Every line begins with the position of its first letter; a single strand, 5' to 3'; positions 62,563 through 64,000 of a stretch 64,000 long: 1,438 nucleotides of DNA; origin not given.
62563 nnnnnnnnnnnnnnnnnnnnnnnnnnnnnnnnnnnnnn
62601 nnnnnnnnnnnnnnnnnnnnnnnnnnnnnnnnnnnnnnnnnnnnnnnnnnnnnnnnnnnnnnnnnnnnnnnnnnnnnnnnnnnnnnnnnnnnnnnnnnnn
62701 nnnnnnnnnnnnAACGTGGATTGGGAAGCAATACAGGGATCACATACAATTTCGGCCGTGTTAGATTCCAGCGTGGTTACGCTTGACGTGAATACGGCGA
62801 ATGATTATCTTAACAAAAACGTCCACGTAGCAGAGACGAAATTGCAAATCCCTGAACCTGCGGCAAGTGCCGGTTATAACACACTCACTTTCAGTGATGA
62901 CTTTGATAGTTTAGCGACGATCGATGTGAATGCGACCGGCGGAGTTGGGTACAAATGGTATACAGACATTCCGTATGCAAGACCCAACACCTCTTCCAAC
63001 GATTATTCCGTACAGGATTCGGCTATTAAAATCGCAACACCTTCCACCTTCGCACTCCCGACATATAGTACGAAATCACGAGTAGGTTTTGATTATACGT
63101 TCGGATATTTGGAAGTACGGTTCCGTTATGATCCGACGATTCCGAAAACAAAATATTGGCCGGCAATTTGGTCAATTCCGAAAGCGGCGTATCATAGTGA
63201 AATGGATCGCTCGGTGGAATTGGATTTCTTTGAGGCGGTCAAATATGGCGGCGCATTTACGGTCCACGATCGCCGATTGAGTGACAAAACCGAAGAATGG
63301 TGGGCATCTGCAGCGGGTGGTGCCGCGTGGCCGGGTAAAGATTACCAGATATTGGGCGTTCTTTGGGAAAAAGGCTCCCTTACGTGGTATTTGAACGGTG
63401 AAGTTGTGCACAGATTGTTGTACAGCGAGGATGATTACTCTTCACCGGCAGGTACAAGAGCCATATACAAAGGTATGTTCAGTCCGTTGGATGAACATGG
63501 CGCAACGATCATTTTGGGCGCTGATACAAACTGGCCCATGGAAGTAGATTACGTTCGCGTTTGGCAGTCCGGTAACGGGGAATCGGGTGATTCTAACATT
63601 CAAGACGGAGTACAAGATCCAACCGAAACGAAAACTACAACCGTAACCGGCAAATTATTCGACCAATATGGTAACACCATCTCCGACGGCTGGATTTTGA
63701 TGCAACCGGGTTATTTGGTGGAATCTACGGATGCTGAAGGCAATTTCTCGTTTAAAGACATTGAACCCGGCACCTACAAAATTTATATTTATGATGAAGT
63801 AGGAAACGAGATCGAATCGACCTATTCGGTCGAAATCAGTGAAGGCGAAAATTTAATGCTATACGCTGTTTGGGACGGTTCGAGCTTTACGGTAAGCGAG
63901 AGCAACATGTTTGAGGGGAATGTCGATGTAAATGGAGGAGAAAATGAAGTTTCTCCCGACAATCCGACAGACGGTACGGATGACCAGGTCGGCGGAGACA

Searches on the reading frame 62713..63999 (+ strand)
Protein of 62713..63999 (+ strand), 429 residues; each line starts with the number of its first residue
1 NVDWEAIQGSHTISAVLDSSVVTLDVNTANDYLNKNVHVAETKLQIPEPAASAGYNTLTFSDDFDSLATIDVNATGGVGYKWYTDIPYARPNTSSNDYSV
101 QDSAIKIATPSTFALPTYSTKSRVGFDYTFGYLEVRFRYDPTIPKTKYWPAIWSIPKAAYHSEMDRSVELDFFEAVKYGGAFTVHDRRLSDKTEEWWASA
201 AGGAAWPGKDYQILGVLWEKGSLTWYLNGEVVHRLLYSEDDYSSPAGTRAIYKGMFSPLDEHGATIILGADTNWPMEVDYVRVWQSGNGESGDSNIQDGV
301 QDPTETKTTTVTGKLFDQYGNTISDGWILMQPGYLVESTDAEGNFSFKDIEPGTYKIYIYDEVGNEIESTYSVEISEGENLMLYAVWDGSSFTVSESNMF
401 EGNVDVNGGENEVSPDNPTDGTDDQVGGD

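Call 43: search_protein_families(library=pfam, proteins=[window:62863-63999:+], max_evalue=0.01)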
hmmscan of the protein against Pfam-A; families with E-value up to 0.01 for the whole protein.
window:62863-63999:+ (379 aa): 5 families
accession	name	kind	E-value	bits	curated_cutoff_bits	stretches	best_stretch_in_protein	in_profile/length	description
PF14686.12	fn3_3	-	2.5e-05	24.4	24.4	1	289-330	31-72/75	Polysaccharide lyase family 4, domain II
PF00722.28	Glyco_hydro_16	-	0.00055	19.9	22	1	54-192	21-145/175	Glycosyl hydrolases family 16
PF17210.9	SdrD_B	-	0.00062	20.4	29.7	1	244-314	11-69/112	SdrD B-like domain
PF13620.12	CarboxypepD_reg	-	0.0021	18.8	32.3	1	261-310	2-55/82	Carboxypeptidase regulatory-like domain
PF15976.11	CooC_C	-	0.0047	17.4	29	0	256-306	14-62/93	CS1-pili formation C-terminal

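Call 44: search_solved_structures(query=window:62713-63999:+, max_evalue=0.01)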
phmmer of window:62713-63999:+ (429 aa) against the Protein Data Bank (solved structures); distinct sequences matched with E-value up to 0.01: 3.
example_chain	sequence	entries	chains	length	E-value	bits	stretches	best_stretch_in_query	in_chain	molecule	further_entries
9xkt_A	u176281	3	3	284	0.00034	23.1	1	128-286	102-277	Kappa-carrageenase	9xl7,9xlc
7wwc_A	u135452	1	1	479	0.00093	21.6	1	116-226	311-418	beta-1,3(4)-glucanase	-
7ww4_A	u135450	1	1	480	0.00094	21.6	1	116-226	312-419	beta-1,3(4)-glucanase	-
